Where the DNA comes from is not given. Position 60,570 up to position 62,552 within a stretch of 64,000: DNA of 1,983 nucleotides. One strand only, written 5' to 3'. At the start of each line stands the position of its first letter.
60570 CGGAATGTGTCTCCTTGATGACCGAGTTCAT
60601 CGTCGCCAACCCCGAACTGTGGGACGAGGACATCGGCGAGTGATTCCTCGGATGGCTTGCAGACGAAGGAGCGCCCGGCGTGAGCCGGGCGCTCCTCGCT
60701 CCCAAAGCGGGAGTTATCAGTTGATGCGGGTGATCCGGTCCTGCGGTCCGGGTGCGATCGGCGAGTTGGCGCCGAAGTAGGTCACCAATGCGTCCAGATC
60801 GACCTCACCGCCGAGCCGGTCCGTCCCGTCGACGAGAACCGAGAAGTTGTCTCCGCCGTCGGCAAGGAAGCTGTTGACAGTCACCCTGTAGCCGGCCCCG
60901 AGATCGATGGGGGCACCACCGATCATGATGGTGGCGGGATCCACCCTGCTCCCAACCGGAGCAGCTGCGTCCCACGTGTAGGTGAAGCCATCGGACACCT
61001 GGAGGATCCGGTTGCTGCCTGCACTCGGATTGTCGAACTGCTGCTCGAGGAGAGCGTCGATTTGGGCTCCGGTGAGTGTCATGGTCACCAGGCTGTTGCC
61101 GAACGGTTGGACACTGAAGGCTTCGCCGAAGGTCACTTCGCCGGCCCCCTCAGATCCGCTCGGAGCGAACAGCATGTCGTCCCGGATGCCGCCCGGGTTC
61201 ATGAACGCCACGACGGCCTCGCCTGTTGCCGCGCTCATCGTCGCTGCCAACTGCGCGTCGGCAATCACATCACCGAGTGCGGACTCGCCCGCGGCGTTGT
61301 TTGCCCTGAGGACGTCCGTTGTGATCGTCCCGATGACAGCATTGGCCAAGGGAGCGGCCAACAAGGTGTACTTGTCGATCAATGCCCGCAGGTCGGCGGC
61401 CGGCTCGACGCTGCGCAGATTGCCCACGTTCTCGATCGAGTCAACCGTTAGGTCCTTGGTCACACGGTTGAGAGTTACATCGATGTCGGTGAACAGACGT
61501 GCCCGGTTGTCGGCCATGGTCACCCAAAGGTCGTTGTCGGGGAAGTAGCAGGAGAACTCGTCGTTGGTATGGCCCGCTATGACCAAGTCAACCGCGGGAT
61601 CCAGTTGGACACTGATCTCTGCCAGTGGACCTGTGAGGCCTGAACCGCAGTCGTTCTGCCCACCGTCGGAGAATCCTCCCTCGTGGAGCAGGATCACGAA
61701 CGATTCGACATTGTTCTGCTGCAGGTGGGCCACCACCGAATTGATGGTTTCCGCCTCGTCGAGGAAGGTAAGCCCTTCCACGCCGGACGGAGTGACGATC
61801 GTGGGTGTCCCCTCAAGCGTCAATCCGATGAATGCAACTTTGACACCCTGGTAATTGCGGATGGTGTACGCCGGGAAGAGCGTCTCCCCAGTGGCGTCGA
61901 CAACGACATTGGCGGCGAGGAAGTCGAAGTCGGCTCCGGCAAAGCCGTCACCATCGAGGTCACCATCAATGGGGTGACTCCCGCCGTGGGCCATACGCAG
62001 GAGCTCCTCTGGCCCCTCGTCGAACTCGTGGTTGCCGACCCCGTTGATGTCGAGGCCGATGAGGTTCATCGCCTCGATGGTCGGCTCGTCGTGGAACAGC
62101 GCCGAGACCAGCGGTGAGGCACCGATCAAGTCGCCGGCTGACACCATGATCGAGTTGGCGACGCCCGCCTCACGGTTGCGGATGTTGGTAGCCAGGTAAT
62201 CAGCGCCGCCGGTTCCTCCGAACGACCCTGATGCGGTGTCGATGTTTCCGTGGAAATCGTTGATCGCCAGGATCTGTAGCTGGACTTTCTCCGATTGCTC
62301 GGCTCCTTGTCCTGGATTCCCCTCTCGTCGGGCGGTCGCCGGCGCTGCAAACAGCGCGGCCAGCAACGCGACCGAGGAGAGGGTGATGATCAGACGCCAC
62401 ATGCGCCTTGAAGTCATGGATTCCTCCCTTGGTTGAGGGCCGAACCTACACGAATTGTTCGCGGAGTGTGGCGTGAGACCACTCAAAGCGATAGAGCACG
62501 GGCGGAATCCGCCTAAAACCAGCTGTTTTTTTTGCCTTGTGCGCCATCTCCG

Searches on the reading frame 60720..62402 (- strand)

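Call 96: search_protein_families(library=pfam, proteins=[window:60720-62402:-], max_evalue=0.00001)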
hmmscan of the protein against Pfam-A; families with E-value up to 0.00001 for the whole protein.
window:60720-62402:- (561 aa): 1 family
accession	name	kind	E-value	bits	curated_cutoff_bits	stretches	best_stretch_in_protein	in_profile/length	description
PF02872.23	5_nucleotid_C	-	5.3e-41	140.8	23.6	1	356-524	1-157/158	5'-nucleotidase, C-terminal domain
